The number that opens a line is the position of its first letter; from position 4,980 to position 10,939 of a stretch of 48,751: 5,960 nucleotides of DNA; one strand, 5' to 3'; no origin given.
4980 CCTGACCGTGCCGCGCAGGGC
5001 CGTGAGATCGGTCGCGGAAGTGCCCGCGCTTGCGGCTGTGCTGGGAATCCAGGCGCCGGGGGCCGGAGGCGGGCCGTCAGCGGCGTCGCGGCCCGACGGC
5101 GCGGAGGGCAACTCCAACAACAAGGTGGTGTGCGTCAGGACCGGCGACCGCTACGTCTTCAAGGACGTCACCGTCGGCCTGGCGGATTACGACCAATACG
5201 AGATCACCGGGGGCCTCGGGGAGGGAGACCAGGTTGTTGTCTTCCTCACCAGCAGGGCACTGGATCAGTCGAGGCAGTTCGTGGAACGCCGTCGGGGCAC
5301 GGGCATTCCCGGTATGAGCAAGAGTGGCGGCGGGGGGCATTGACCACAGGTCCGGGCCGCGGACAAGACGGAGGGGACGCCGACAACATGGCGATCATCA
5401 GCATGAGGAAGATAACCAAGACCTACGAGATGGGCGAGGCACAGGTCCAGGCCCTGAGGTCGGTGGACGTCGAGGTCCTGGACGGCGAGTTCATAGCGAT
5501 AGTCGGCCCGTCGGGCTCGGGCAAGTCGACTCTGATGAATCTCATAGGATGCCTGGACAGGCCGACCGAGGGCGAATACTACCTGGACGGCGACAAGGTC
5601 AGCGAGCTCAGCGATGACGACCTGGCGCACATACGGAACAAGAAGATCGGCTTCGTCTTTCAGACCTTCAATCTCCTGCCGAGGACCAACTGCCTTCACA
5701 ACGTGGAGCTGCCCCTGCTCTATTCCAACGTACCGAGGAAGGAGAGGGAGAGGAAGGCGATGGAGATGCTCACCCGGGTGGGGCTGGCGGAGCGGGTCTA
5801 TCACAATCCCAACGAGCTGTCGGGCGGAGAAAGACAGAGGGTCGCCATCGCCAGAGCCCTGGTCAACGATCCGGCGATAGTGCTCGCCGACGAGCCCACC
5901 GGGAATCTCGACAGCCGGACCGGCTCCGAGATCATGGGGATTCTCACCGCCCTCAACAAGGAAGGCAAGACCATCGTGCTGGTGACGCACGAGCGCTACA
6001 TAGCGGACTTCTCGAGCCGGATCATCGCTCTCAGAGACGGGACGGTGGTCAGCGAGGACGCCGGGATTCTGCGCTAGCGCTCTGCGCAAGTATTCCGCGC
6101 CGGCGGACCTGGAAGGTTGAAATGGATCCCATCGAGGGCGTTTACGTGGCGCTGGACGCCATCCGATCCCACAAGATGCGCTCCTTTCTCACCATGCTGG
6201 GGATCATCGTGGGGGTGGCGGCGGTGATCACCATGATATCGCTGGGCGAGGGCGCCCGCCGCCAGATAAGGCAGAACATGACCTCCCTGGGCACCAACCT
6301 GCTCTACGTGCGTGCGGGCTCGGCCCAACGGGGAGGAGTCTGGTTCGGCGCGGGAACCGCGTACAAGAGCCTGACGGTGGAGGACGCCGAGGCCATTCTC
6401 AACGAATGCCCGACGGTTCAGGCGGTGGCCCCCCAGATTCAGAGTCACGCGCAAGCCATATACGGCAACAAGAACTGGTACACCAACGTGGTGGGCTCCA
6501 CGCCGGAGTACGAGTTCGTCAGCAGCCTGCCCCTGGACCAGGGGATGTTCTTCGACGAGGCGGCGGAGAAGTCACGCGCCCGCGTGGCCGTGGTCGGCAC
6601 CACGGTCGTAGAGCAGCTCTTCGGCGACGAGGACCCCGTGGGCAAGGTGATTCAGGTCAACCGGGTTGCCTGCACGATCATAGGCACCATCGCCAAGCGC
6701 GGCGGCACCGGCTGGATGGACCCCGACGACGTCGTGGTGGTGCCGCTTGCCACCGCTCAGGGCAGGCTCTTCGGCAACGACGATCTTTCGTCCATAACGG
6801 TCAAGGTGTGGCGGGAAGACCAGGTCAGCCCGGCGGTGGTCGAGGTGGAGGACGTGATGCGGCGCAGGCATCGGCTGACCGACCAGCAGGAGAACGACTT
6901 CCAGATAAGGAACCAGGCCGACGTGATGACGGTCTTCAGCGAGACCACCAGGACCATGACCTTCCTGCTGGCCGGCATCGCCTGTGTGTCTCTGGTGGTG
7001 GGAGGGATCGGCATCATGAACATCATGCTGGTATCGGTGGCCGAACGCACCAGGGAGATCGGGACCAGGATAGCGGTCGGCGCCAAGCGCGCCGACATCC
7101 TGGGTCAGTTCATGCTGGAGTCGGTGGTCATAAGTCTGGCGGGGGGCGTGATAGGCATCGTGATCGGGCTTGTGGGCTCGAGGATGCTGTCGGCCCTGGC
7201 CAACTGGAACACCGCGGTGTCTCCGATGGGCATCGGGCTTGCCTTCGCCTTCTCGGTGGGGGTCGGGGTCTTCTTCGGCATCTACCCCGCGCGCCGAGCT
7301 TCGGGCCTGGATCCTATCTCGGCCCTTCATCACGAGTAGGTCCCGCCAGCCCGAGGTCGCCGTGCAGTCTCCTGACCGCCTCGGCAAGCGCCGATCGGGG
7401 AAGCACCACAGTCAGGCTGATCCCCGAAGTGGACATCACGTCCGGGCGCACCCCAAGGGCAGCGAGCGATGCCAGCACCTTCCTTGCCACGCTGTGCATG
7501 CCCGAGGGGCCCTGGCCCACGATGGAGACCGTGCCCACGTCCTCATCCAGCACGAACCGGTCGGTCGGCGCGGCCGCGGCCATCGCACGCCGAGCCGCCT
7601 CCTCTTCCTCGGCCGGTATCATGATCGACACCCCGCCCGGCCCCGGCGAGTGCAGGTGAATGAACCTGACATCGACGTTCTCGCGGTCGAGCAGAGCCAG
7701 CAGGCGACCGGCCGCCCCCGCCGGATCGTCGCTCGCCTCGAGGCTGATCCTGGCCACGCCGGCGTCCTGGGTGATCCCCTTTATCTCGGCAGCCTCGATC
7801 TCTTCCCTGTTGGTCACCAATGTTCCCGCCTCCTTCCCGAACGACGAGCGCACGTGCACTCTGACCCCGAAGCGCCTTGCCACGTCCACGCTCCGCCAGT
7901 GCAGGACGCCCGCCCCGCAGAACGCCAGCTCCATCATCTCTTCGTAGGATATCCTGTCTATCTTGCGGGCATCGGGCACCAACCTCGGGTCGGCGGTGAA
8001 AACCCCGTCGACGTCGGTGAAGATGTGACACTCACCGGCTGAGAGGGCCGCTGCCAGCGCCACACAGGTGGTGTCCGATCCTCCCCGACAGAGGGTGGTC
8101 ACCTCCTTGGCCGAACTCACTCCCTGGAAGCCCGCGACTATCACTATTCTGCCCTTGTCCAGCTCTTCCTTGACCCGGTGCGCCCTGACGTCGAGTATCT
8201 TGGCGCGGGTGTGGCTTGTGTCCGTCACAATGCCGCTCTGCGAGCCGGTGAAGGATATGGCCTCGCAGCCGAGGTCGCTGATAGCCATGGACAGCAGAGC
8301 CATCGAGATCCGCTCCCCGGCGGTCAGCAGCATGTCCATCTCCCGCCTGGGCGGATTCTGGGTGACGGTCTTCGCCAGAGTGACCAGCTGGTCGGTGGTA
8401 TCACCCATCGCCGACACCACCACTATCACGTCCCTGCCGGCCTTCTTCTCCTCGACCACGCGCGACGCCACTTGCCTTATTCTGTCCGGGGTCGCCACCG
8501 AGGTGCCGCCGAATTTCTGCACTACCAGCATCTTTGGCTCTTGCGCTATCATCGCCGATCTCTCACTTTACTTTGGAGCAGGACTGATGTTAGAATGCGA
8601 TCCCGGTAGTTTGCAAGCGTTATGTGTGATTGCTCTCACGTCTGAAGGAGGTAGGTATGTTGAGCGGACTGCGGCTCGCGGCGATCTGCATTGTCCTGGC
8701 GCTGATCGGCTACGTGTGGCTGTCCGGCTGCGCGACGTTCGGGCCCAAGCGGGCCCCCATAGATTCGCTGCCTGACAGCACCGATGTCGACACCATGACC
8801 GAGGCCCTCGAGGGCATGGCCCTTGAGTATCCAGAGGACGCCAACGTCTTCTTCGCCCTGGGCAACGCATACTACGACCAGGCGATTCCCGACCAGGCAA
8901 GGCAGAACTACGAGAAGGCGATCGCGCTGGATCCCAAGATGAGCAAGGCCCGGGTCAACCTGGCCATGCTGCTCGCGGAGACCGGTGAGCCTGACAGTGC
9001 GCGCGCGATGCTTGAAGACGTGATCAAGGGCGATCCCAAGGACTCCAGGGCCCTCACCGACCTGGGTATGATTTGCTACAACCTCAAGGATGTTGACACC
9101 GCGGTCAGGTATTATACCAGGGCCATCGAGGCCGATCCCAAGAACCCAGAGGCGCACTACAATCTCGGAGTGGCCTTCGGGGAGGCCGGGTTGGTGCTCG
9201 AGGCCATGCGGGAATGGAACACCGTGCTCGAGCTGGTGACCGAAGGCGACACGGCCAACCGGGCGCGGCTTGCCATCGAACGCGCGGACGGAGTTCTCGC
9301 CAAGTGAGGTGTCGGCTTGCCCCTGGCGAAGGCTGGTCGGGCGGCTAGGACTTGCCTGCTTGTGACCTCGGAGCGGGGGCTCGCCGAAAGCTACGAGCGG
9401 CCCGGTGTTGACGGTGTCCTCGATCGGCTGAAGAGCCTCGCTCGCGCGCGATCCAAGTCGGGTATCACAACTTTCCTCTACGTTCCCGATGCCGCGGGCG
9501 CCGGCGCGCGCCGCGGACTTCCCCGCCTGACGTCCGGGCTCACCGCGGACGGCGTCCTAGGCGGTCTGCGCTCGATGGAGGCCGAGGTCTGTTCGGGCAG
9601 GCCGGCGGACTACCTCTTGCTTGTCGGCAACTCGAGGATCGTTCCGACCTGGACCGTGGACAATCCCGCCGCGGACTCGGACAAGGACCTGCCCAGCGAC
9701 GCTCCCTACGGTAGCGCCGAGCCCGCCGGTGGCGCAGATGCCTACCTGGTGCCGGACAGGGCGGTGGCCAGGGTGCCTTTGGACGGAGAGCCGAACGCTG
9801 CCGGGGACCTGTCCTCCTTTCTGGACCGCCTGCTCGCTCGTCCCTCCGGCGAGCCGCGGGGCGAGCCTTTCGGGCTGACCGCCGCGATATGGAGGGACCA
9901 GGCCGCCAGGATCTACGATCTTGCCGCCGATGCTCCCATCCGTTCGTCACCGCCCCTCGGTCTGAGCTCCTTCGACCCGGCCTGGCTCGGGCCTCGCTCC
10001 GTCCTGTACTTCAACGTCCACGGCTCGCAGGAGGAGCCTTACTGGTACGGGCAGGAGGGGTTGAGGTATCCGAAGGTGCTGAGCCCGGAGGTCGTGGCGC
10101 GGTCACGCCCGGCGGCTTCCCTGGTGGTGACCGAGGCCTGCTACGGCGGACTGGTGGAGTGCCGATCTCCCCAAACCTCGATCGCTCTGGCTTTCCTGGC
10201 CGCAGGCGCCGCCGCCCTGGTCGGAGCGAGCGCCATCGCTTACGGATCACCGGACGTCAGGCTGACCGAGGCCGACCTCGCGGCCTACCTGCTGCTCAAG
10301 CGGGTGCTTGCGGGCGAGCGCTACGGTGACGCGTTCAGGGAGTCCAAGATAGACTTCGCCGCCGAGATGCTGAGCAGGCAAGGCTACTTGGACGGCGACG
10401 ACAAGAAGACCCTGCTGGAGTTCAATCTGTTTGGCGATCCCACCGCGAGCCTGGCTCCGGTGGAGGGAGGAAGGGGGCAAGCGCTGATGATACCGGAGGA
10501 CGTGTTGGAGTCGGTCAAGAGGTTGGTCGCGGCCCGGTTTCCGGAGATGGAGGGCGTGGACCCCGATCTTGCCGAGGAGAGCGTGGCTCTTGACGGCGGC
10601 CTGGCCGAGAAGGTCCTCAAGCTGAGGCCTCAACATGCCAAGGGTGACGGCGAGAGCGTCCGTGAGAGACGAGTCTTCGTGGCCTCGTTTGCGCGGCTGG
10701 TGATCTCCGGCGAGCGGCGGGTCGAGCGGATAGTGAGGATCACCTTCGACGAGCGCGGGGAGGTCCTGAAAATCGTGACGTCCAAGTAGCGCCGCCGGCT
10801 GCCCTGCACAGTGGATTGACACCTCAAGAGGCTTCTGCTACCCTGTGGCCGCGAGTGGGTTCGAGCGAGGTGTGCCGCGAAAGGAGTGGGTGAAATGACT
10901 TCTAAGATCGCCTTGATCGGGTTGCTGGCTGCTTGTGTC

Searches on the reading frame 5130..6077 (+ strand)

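Call 12: search_protein_families(library=pfam, proteins=[window:5130-6077:+], max_evalue=0.0001)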
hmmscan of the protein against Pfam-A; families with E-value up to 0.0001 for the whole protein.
window:5130-6077:+ (315 aa): 3 families
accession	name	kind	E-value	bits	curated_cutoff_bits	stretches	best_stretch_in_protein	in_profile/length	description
PF00005.33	ABC_tran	-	4.5e-33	115.2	25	1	109-257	1-136/137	ABC transporter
PF02463.25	SMC_N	-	3.2e-06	27.2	40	0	117-139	22-44/220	RecF/RecN/SMC N terminal domain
PF13304.12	AAA_21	-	4.4e-06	27.4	27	0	121-148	1-31/304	AAA domain, putative AbiEii toxin, Type IV TA system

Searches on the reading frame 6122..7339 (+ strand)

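Call 12: search_protein_families(library=pfam, proteins=[window:6122-7339:+], max_evalue=0.0001)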
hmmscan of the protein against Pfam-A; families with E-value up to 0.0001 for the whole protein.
window:6122-7339:+ (405 aa): 2 families
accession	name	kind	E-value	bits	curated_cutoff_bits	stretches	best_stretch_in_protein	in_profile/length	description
PF12704.14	MacB_PCD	-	3.3e-48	165.2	27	1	21-242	1-204/207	MacB-like periplasmic core domain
PF02687.27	FtsX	-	2.1e-22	79.8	25.5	1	286-398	3-120/120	FtsX-like permease C-terminal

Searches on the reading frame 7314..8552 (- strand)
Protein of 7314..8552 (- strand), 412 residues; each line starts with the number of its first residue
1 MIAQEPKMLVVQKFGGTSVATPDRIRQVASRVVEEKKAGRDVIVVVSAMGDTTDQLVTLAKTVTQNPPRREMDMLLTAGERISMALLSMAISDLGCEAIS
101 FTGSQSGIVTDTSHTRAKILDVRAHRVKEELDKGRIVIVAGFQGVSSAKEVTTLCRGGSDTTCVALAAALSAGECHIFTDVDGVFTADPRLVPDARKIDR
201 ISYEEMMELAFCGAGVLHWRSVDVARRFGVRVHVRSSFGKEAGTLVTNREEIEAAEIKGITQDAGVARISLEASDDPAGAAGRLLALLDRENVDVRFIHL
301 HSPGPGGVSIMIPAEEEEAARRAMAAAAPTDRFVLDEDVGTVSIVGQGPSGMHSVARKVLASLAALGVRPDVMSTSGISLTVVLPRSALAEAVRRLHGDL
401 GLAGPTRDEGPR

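Call 12: search_protein_families(library=pfam, proteins=[window:7314-8552:-], max_evalue=0.0001)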
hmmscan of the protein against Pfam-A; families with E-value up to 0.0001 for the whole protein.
window:7314-8552:- (412 aa): 2 families
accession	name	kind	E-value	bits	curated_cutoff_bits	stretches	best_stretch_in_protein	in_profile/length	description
PF00696.33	AA_kinase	-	6.2e-54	183.6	24.9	1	8-236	1-234/234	Amino acid kinase family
PF22468.2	ACT_9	-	3.3e-10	40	27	1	342-398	1-59/61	ACT domain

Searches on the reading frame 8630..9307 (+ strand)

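Call 12: search_protein_families(library=pfam, proteins=[window:8630-9307:+], max_evalue=0.0001)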
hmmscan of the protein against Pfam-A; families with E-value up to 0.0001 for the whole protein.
window:8630-9307:+ (225 aa): 20 families
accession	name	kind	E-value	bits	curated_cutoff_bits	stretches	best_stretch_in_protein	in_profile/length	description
PF13432.12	TPR_16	-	7.6e-25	87.4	32.7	3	110-173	2-65/65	Tetratricopeptide repeat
PF13431.12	TPR_17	-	2.9e-23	80.6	24.4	1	161-188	1-28/34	Tetratricopeptide repeat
PF07719.23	TPR_2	-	4.3e-22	76.8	27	2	71-103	1-33/34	Tetratricopeptide repeat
PF00515.34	TPR_1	-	4.4e-21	74.2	27.8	2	140-172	2-34/34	Tetratricopeptide repeat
PF14559.12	TPR_19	-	6e-19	68.6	25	1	87-141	7-61/68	Tetratricopeptide repeat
PF13414.12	TPR_11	-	2.1e-18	66.2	26.8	1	147-187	2-42/42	TPR repeat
PF13181.12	TPR_8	-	1.9e-17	62.3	25.7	1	140-172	2-34/34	Tetratricopeptide repeat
PF13428.12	TPR_14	-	5e-16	58.1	23.5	1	140-180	2-42/44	Tetratricopeptide repeat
PF23914.1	TPR_CcmH_CycH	-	8.9e-16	58.6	42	1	53-164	32-146/158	Cytochrome c-type biogenesis protein H TPR domain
PF13424.12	TPR_12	-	2.5e-13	50.5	30.1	1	106-170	4-76/77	Tetratricopeptide repeat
PF13174.12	TPR_6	-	6.9e-12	45.6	26.3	0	107-137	2-32/33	Tetratricopeptide repeat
PF13371.12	TPR_9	-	5.7e-09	36.3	35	0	117-176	7-66/73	Tetratricopeptide repeat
PF13176.12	TPR_7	-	5.9e-09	35.8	27.9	0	141-174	1-36/36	Tetratricopeptide repeat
PF13374.12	TPR_10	-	1.4e-08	35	27.5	0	108-132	5-29/42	Tetratricopeptide repeat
PF24575.1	TPR_Slam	-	1.4e-07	32.3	35.2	0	75-125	51-101/104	Surface lipoprotein assembly modifier, N-terminal TPR repeats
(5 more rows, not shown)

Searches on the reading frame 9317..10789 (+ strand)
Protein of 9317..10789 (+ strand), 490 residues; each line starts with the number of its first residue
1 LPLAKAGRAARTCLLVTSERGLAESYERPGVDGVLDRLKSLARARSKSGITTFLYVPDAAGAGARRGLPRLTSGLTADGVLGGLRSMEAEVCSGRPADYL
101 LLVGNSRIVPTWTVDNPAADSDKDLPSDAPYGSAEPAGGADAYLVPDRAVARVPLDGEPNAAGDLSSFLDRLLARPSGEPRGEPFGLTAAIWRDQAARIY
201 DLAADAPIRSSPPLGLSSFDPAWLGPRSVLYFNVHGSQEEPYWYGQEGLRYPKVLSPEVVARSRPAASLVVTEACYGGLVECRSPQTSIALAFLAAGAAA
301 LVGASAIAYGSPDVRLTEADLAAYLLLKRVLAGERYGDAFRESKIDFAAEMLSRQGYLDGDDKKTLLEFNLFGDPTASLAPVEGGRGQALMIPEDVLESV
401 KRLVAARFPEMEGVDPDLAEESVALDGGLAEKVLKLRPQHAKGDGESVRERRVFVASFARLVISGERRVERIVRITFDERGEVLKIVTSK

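Call 12: search_protein_families(library=pfam, proteins=[window:9317-10789:+], max_evalue=0.0001)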
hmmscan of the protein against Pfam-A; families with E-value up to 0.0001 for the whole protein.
window:9317-10789:+ (490 aa): 1 family
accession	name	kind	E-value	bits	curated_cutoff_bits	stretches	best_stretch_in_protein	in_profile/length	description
PF01364.23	Peptidase_C25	-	1.4e-13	51.3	23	1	265-378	261-373/374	Peptidase family C25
